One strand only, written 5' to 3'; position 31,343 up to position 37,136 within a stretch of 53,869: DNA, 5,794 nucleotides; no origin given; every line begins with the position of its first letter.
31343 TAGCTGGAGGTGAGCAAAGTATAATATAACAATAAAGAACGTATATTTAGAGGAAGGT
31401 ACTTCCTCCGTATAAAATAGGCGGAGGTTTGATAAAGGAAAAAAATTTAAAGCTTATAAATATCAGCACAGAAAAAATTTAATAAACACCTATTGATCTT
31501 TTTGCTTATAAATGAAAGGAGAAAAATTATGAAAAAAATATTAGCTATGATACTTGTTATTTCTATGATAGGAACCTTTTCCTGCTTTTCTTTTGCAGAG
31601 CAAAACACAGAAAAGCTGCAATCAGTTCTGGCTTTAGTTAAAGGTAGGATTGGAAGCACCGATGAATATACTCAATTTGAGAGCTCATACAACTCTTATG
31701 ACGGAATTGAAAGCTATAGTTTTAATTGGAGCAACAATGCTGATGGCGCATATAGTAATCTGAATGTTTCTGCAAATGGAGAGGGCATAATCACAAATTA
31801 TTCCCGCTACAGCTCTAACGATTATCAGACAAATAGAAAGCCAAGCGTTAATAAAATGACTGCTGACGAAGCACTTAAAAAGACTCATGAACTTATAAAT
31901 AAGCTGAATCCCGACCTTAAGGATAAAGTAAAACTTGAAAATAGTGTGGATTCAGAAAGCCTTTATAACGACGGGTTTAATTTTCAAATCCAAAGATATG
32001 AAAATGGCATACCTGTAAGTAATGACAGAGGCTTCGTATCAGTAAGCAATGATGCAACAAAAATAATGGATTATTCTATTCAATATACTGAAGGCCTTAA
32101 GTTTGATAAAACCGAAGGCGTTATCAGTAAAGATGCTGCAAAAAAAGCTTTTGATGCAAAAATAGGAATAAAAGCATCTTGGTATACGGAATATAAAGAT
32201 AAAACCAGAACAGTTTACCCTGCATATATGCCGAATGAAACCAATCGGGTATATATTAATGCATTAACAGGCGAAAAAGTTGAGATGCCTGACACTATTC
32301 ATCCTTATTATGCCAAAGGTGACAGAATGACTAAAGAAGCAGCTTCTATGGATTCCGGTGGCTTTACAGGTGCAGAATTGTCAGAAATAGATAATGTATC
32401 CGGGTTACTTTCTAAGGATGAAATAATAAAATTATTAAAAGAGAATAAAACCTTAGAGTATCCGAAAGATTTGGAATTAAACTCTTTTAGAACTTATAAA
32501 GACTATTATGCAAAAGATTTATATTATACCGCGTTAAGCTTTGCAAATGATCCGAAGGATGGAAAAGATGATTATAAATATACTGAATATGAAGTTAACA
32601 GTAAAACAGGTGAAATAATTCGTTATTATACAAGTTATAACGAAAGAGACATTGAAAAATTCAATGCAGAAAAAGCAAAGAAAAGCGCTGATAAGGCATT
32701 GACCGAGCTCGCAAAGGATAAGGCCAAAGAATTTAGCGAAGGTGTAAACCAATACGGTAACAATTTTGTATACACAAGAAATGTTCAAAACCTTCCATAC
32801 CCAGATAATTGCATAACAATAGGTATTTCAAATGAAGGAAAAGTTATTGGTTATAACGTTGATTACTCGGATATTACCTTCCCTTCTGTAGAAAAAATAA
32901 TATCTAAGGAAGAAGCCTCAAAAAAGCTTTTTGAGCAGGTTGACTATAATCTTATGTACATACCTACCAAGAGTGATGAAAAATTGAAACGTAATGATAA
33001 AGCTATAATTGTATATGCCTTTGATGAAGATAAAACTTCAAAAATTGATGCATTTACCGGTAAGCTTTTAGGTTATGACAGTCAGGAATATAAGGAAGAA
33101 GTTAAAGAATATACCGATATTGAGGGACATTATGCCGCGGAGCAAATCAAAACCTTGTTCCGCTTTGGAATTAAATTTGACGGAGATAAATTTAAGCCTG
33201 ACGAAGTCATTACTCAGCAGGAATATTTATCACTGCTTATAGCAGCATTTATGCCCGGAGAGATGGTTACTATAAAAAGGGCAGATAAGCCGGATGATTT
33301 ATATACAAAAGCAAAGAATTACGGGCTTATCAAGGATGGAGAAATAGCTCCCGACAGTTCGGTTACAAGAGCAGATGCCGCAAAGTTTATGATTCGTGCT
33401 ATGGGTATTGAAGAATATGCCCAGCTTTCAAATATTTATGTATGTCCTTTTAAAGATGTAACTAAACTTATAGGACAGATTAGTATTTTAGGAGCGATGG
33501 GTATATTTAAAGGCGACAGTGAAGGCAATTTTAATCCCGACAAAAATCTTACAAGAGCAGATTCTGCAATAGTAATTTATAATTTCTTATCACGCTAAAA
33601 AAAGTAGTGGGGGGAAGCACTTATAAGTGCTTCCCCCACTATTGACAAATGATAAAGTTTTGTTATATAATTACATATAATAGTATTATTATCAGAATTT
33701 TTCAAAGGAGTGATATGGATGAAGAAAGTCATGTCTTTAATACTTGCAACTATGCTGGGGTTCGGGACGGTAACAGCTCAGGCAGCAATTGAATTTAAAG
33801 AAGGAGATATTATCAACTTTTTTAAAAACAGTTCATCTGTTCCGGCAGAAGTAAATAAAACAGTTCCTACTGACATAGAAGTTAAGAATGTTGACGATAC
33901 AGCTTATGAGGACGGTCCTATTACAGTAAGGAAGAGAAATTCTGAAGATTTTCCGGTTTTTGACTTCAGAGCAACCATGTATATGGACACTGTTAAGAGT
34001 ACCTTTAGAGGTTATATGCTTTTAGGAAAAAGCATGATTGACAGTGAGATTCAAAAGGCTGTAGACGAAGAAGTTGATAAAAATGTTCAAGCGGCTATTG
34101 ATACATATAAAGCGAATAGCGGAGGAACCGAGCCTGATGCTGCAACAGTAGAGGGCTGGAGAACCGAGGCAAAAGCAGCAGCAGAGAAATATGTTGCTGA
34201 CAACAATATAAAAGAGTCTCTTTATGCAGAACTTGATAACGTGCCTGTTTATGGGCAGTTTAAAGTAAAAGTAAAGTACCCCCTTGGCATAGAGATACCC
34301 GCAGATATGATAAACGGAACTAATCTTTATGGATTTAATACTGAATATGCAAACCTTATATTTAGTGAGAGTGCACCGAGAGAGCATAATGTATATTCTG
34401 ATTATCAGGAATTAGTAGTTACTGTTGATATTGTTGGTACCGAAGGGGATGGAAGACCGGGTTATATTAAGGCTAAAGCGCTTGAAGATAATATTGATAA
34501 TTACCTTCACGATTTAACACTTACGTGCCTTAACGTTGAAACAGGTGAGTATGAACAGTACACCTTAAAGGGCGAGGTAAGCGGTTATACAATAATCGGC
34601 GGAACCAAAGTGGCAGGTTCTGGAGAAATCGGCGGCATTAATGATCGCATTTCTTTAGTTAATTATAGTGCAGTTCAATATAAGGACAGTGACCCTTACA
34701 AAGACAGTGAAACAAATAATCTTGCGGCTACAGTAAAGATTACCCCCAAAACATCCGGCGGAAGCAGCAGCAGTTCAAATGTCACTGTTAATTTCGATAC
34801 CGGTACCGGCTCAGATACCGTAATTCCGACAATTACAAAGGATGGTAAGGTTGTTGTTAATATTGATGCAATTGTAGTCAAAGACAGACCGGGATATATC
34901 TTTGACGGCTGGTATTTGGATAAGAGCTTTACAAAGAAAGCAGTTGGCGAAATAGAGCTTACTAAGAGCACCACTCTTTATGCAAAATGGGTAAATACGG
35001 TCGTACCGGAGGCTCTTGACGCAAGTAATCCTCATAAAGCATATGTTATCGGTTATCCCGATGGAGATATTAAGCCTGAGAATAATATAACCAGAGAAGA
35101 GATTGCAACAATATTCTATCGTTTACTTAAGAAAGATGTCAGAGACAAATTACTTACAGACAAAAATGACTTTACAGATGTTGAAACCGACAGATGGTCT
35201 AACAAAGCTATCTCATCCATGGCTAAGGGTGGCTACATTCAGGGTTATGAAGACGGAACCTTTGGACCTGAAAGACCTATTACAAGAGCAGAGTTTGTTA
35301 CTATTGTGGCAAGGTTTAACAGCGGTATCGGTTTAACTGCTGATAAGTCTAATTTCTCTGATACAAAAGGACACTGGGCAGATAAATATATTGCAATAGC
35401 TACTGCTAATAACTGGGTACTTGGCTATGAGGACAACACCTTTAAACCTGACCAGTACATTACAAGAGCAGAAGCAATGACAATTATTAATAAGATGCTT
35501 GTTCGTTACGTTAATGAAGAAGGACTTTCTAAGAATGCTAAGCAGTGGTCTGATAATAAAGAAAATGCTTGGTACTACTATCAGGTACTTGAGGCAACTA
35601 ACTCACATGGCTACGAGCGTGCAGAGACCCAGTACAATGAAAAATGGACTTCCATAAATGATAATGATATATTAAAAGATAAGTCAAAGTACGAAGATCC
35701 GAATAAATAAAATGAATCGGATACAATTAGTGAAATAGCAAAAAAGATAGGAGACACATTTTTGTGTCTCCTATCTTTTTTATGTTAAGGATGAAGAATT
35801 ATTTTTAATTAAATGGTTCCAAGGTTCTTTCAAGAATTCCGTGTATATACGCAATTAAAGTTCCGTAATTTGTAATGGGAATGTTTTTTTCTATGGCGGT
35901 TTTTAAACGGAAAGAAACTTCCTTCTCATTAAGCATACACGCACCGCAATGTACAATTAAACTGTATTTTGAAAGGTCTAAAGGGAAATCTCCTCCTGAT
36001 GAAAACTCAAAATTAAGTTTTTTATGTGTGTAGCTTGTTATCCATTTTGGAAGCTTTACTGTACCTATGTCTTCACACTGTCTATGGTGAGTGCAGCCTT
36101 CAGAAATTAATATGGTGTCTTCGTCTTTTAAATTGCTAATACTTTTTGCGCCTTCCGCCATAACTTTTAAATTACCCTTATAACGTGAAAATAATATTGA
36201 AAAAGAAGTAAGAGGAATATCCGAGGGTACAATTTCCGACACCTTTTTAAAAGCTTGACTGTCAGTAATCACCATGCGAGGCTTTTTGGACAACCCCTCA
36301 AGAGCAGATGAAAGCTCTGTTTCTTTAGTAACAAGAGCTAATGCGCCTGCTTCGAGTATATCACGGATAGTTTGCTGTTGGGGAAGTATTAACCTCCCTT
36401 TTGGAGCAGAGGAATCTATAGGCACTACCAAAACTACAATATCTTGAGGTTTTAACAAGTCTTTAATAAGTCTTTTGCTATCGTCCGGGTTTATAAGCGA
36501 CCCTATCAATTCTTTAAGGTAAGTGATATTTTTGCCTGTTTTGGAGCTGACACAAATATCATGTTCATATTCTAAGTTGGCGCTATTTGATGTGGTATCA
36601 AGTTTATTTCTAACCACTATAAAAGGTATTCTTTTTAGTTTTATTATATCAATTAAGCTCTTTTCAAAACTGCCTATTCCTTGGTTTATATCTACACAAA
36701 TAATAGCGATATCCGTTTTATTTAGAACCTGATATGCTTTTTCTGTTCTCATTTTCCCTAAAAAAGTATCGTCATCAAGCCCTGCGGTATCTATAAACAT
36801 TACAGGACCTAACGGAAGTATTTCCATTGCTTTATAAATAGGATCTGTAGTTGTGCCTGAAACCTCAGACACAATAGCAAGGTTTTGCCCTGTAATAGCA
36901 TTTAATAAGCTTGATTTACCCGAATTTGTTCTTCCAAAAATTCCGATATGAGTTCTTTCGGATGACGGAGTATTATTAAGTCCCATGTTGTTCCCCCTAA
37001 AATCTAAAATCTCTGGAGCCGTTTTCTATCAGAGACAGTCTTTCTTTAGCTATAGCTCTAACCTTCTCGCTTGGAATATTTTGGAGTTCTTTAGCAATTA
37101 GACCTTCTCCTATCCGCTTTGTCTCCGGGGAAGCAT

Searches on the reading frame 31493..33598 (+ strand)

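Call 43: search_protein_families(library=pfam, proteins=[window:31493-33598:+])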
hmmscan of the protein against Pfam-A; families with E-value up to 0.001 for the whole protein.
window:31493-33598:+ (701 aa): 2 families
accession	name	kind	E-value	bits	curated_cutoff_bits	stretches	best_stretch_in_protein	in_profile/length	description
PF16244.11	DUF4901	-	6.2e-22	78.7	27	2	56-196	15-146/148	YcdB, YcdC repeated domain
PF00395.25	SLH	-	8e-16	58.2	20.8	1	652-690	1-42/44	S-layer homology domain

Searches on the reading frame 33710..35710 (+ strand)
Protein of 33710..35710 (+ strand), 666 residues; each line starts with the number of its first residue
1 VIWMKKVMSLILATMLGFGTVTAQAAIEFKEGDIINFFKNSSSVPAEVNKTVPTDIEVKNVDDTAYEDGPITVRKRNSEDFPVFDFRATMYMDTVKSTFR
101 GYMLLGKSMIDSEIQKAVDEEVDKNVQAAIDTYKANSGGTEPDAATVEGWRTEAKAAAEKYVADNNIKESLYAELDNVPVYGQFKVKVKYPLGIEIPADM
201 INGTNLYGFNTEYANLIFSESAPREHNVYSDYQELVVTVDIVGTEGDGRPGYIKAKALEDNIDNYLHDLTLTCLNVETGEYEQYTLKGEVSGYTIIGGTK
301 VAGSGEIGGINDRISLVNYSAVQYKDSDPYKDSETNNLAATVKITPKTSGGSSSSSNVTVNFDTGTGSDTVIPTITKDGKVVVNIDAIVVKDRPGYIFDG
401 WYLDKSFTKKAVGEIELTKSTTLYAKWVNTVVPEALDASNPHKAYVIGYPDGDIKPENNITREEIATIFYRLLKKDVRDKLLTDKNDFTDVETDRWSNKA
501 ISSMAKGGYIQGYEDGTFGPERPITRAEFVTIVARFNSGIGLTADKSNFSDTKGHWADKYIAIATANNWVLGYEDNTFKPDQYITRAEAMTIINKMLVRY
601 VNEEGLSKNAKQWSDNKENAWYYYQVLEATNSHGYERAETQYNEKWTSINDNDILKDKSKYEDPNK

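Call 43: search_protein_families(library=pfam, proteins=[window:33710-35710:+])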
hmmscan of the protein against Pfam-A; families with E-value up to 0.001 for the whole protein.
window:33710-35710:+ (666 aa): 2 families
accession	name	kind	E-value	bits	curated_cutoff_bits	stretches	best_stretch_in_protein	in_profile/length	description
PF00395.25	SLH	-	7.8e-31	106.2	20.8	2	548-589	1-43/44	S-layer homology domain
PF09479.16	Flg_new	-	5.5e-09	36.4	27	1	359-426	2-65/65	Listeria-Bacteroides repeat domain (List_Bact_rpt)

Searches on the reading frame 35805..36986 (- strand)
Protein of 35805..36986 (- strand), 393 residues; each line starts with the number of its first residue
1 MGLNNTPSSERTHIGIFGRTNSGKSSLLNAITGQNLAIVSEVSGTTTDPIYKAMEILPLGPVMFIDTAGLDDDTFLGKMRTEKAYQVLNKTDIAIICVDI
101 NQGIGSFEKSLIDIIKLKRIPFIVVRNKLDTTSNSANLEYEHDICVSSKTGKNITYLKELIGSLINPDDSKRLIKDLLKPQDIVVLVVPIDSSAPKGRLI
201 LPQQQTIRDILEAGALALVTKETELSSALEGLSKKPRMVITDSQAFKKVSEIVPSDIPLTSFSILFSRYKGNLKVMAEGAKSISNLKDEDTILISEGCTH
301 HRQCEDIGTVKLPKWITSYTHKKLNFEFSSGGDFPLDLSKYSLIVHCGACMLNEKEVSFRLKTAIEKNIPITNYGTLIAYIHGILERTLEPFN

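Call 43: search_protein_families(library=pfam, proteins=[window:35805-36986:-])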
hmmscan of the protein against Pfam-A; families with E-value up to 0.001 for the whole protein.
window:35805-36986:- (393 aa): 7 families
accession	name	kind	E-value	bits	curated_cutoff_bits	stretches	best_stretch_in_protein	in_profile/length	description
PF18133.7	HydF_tetramer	-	7e-47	158.5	22.6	1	275-391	2-118/118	Hydrogen maturase F tetramerization domain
PF18128.7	HydF_dimer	-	2.2e-42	143.6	23.4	1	173-271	1-99/99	Hydrogen maturase F dimerization domain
PF01926.29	MMR_HSR1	-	1.2e-22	80.6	21.9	1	13-128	1-113/113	50S ribosome-binding GTPase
PF00009.33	GTP_EFTU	-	4.7e-09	36.5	26.5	1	63-135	72-137/188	Elongation factor Tu GTP binding domain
PF00350.29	Dynamin_N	-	1.3e-07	32.3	27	1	14-45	1-32/168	Dynamin family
PF16897.10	MMR_HSR1_Xtn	-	0.00045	20.6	35.2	1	78-161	14-100/106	C-terminal region of MMR_HSR1 domain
PF02421.24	FeoB_N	-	0.0006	19.8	27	0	13-55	2-43/156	Ferrous iron transport protein B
